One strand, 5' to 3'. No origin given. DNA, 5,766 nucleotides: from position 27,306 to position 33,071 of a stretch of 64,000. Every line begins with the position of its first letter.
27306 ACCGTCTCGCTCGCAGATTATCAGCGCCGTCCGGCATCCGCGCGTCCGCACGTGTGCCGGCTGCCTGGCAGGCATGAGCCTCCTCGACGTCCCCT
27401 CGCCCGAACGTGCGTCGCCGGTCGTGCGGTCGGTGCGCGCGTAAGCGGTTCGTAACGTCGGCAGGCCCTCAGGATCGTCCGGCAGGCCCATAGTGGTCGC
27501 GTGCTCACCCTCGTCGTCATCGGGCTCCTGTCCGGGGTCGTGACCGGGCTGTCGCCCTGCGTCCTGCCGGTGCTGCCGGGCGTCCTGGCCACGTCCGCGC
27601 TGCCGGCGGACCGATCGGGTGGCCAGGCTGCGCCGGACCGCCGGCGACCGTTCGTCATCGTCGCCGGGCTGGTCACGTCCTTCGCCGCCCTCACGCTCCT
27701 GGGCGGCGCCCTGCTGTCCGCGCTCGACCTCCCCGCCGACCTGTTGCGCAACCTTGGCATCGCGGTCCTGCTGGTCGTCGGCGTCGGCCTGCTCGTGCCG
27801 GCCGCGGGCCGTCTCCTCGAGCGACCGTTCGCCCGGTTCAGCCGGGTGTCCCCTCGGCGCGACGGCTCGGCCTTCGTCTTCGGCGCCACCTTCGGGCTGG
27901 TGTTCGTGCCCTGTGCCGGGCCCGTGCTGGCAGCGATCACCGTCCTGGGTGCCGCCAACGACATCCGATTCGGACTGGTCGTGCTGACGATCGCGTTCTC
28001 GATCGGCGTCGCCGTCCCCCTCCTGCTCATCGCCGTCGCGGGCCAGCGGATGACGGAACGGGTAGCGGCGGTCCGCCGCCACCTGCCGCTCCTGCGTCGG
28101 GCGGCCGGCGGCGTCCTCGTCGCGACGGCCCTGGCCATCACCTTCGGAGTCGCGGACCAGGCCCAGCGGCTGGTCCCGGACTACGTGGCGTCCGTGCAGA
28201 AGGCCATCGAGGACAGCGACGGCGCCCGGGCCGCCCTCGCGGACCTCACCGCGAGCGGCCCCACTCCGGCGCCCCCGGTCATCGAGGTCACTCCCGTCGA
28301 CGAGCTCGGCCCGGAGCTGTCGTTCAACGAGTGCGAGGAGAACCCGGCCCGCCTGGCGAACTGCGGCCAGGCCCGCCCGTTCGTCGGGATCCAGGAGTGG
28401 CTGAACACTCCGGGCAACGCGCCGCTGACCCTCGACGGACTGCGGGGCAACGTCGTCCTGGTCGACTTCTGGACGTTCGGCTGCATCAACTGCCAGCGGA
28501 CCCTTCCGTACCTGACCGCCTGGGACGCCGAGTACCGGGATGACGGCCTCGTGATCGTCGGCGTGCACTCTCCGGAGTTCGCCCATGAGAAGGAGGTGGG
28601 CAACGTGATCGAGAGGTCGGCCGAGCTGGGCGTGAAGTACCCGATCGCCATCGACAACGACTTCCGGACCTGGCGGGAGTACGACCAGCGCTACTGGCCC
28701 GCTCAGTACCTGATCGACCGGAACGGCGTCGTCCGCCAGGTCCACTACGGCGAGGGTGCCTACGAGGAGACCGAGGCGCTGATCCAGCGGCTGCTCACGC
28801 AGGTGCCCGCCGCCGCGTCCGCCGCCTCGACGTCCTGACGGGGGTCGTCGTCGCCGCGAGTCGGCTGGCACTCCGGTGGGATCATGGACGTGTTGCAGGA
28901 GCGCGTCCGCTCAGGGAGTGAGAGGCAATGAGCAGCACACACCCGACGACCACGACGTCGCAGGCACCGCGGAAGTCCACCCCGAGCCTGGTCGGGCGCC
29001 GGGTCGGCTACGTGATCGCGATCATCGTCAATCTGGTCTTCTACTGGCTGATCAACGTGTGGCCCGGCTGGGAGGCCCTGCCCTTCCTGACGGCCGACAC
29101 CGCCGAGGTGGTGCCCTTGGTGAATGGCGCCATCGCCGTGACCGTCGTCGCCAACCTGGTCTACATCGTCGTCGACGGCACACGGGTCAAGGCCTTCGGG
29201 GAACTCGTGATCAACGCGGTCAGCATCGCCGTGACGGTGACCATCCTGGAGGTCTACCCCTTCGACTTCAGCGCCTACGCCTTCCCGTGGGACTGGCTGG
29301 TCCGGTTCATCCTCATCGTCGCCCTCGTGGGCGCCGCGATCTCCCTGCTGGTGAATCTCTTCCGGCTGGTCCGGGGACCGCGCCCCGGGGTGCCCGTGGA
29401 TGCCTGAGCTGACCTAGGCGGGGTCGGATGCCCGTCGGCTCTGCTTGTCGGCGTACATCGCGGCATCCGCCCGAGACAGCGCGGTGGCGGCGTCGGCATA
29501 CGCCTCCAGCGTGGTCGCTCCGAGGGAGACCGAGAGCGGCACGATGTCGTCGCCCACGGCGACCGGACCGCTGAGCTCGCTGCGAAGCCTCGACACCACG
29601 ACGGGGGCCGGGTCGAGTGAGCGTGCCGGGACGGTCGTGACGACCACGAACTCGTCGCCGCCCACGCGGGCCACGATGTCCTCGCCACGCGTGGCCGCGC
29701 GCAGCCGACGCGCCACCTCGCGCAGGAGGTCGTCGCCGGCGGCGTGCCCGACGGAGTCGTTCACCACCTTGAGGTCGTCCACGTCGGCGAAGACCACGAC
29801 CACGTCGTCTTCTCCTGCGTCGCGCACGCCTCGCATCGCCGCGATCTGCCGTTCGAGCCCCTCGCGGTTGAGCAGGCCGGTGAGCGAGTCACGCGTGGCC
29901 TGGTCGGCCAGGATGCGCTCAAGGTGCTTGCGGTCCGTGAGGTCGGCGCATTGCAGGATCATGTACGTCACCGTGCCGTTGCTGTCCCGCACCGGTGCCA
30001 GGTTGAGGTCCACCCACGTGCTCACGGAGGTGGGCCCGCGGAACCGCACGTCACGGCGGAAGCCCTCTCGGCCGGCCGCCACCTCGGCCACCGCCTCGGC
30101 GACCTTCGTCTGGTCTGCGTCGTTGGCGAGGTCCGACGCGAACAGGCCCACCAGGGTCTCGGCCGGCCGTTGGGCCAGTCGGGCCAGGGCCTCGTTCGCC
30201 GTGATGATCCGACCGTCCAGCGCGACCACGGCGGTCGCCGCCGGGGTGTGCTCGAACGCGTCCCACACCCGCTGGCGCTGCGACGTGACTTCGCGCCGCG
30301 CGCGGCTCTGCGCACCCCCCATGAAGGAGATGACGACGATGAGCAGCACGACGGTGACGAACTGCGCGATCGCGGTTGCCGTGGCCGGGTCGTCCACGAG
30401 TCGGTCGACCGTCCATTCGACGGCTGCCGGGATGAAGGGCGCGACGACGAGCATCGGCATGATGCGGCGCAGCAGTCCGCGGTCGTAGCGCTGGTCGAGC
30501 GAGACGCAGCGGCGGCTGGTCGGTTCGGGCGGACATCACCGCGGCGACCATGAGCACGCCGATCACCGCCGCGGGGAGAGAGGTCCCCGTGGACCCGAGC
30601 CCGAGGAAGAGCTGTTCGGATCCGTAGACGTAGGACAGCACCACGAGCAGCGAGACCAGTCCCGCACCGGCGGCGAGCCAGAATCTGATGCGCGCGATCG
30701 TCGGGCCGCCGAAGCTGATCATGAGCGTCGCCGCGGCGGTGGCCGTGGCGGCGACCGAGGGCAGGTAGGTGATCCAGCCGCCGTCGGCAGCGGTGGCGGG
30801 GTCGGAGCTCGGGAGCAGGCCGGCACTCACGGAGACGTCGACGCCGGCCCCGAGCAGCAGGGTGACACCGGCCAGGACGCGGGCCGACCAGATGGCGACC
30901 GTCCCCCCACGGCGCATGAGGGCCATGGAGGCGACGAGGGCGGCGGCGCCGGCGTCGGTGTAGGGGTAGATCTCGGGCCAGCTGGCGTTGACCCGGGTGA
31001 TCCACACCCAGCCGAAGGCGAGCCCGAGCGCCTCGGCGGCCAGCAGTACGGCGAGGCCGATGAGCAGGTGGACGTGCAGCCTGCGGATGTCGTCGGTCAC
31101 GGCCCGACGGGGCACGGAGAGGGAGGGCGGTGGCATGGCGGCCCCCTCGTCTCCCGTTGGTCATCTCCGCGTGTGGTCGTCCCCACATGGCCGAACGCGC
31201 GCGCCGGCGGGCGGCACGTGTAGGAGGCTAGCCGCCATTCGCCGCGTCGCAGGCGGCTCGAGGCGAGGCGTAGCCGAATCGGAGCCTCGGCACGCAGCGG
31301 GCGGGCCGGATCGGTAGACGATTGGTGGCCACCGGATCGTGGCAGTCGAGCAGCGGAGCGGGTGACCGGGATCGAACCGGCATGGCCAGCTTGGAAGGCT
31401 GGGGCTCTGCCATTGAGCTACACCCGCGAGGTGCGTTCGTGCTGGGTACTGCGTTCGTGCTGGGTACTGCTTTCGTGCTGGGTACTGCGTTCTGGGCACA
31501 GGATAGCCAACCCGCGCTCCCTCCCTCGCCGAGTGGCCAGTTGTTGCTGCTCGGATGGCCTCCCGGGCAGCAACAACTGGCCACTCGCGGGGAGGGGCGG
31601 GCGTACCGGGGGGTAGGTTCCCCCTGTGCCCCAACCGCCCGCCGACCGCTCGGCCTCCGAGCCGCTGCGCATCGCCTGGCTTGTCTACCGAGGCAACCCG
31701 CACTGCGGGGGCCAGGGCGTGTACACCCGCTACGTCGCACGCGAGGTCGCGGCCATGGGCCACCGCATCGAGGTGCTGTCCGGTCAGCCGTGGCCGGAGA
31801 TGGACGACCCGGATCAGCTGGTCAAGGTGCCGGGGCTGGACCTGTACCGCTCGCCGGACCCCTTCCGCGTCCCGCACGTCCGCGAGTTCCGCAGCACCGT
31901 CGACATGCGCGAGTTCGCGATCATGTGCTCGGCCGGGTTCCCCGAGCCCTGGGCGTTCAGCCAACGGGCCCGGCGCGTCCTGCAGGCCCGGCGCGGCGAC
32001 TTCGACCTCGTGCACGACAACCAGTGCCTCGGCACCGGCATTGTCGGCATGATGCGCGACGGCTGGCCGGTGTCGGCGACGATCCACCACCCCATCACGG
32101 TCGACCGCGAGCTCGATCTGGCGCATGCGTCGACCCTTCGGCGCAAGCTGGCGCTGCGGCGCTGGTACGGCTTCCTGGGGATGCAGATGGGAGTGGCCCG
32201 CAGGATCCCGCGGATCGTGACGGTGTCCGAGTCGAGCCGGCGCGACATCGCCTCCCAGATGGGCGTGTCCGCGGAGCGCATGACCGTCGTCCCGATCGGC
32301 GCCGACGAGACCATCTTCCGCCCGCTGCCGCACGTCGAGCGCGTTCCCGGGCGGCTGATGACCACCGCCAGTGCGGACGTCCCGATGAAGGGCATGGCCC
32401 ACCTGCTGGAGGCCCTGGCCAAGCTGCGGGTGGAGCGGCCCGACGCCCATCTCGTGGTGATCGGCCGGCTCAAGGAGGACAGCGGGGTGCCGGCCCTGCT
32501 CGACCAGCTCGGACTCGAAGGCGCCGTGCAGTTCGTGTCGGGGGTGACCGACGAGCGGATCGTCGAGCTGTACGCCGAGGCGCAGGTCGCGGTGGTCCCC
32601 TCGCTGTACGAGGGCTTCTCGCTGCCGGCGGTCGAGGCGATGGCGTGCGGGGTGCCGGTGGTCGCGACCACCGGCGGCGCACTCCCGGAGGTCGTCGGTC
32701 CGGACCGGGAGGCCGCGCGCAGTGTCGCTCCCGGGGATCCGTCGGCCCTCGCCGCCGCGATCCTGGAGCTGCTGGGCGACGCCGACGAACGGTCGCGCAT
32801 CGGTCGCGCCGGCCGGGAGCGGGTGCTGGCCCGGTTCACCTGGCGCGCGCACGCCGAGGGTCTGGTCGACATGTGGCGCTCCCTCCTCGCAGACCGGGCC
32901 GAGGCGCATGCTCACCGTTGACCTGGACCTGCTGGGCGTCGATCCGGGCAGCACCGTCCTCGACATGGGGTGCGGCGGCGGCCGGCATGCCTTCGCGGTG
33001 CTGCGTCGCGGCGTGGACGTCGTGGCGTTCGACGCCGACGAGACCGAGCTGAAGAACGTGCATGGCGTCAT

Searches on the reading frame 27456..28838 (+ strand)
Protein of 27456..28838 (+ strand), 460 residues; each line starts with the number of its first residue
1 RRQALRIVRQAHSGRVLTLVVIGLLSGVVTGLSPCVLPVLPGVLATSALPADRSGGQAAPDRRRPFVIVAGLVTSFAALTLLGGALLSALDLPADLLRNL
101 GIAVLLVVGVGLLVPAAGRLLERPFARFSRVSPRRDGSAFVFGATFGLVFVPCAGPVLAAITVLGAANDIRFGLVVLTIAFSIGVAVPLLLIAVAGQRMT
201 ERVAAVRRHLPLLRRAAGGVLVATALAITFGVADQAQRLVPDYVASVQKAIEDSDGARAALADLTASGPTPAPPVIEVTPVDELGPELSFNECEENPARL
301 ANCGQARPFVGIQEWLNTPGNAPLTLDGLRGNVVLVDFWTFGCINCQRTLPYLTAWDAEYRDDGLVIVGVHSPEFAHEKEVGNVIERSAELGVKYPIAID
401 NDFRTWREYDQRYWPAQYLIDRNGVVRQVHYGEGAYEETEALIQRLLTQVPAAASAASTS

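Call 70: search_protein_families(library=pfam, proteins=[window:27456-28838:+], max_evalue=0.00001)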
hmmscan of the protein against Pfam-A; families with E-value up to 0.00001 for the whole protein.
window:27456-28838:+ (460 aa): 4 families
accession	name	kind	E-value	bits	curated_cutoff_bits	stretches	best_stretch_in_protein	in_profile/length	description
PF02683.22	DsbD_TM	-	1.9e-14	53.9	27.1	1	19-226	4-212/219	Cytochrome C biogenesis protein transmembrane domain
PF00578.27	AhpC-TSA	-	1.3e-10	41.7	26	1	322-428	16-123/124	AhpC/TSA family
PF08534.16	Redoxin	-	2.3e-09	37.6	26.6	1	321-435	18-137/148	Redoxin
PF13905.12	Thioredoxin_8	-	3.2e-06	27.8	27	1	331-425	1-93/94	Thioredoxin-like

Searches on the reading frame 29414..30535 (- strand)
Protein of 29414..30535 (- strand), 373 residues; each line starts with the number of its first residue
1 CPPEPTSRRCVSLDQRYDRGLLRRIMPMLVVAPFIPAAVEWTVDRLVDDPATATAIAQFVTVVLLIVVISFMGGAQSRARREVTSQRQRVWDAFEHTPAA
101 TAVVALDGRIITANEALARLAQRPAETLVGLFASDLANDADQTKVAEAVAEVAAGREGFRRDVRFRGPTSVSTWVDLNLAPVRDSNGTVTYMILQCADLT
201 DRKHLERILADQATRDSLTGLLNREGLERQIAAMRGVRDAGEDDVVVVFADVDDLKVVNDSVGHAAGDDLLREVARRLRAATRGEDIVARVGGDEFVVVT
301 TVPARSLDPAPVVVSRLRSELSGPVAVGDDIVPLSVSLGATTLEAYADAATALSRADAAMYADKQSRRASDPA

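Call 79: search_protein_families(library=pfam, proteins=[window:29414-30535:-], max_evalue=0.1)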
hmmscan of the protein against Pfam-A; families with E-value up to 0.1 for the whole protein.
window:29414-30535:- (373 aa): 6 families
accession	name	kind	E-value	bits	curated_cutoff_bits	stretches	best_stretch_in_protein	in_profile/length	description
PF00990.26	GGDEF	-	7.1e-34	117.4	23.8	1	213-368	1-159/161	Diguanylate cyclase, GGDEF domain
PF08448.16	PAS_4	-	8.2e-17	61.9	23.1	1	94-203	1-109/110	PAS fold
PF13426.13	PAS_9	-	6.4e-10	39.7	27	1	100-201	3-103/103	PAS domain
PF00989.32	PAS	-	1.7e-09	38.1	22.6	1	94-196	7-110/113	PAS fold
PF08447.18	PAS_3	-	4.3e-06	27.4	25.6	1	110-193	1-86/89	PAS fold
PF13188.13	PAS_8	-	0.0011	19.3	21.8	1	93-140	6-55/65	PAS domain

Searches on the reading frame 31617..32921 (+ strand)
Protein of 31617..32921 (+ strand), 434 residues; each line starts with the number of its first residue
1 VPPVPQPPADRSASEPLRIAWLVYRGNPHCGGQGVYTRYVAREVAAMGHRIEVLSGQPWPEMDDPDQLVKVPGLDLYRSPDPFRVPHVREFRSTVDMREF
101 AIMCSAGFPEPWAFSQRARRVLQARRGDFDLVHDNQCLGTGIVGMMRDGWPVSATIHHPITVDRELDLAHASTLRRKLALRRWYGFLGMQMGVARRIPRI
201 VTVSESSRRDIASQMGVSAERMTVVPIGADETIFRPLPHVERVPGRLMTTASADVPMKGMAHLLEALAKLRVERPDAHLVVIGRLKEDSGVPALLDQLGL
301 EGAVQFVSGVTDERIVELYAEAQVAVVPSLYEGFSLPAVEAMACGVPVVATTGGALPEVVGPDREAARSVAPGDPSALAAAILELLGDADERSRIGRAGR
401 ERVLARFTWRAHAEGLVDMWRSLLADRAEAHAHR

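Call 70: search_protein_families(library=pfam, proteins=[window:31617-32921:+], max_evalue=0.00001)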
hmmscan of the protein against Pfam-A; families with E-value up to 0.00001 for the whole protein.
window:31617-32921:+ (434 aa): 6 families
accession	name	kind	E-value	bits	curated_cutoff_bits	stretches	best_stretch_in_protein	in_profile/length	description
PF00534.26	Glycos_transf_1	-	6.3e-35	120.7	26.4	1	249-402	19-172/172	Glycosyl transferases group 1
PF13692.12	Glyco_trans_1_4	-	3.7e-31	108.7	27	1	249-388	6-142/142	Glycosyl transferases group 1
PF13439.12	Glyco_transf_4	-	2.1e-19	70.6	28.5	1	31-230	2-167/170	Glycosyltransferase Family 4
PF13579.12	Glyco_trans_4_4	-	4.1e-16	60.1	29.7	1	31-228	1-158/158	Glycosyl transferase 4-like domain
PF20706.3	GT4-conflict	-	8.1e-15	55.1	26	1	208-416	162-385/385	Family 4 Glycosyltransferase in conflict systems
PF13524.12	Glyco_trans_1_2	-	6.1e-14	52.6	25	1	263-416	5-142/144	Glycosyl transferase-like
